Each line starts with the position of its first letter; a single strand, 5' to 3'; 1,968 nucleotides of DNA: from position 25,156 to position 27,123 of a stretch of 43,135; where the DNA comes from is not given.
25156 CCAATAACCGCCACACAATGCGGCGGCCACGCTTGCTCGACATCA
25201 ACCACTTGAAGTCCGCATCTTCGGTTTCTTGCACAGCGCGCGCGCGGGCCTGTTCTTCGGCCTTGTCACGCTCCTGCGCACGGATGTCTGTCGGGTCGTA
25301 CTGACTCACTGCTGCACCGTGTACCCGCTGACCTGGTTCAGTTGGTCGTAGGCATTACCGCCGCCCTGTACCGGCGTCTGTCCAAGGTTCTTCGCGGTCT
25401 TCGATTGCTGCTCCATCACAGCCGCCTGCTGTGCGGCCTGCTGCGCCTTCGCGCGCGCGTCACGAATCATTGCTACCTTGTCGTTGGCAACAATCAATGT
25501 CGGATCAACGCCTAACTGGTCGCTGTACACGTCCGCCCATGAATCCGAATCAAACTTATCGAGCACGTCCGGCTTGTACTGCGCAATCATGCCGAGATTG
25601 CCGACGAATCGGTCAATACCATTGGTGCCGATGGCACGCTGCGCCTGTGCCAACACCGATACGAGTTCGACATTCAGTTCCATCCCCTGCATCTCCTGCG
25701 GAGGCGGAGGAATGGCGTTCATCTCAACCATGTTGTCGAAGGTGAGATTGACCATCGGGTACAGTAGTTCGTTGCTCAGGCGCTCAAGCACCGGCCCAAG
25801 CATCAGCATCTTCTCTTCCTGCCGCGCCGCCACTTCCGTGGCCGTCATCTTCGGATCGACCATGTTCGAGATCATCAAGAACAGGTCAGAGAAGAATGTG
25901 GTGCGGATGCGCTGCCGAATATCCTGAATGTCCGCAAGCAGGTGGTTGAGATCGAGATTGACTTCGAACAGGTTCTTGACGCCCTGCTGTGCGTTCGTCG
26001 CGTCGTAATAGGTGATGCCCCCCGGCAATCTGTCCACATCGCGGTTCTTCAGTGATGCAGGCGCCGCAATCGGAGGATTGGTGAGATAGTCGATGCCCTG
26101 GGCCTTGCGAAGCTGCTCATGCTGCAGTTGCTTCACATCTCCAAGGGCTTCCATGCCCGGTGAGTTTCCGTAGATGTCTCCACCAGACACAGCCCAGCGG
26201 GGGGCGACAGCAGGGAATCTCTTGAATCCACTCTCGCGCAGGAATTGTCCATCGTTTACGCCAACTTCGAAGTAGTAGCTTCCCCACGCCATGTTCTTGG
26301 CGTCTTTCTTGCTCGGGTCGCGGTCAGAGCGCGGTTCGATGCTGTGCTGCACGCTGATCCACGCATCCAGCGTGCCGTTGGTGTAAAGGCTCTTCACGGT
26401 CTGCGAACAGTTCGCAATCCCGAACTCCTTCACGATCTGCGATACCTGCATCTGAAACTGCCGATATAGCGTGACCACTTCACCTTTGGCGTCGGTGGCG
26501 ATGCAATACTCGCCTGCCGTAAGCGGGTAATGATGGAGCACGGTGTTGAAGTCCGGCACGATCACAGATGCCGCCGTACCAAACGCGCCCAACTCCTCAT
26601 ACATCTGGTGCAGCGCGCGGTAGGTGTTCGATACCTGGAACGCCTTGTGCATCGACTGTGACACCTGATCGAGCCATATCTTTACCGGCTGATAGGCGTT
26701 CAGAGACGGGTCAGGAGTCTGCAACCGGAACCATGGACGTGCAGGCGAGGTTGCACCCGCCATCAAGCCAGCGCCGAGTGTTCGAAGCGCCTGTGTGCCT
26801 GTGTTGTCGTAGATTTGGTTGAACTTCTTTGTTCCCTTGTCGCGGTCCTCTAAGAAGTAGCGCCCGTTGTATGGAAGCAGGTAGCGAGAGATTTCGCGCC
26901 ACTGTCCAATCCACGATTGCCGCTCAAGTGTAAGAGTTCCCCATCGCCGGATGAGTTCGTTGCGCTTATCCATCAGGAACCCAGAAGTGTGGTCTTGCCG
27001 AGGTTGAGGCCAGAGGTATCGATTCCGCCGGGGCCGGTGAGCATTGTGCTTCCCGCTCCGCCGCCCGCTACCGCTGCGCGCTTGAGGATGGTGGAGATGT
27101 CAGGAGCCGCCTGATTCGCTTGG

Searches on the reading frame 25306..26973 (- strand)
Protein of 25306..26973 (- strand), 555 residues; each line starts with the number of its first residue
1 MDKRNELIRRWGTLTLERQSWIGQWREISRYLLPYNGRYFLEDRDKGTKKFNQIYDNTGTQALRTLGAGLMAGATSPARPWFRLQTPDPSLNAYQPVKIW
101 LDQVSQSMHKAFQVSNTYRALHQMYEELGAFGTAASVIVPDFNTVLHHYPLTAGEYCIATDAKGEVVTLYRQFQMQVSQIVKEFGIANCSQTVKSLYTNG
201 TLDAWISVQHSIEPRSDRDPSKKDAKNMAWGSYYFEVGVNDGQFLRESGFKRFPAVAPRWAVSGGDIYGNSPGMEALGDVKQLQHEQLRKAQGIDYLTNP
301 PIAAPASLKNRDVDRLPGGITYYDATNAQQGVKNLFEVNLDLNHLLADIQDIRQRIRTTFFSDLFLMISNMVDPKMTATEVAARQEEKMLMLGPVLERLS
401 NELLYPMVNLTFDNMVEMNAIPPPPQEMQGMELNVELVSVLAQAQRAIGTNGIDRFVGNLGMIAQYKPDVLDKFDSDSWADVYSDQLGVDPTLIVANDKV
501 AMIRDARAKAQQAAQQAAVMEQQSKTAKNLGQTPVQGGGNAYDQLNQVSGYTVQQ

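Call 89: search_protein_families(library=pfam, proteins=[window:25306-26973:-], max_evalue=0.001)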
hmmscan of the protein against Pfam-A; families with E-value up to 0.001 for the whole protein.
window:25306-26973:- (555 aa): 1 family
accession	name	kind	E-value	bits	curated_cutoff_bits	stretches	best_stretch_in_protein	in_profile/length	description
PF12236.14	Head-tail_con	-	2.5e-177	590.6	27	1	4-494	1-489/489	Bacteriophage head to tail connecting protein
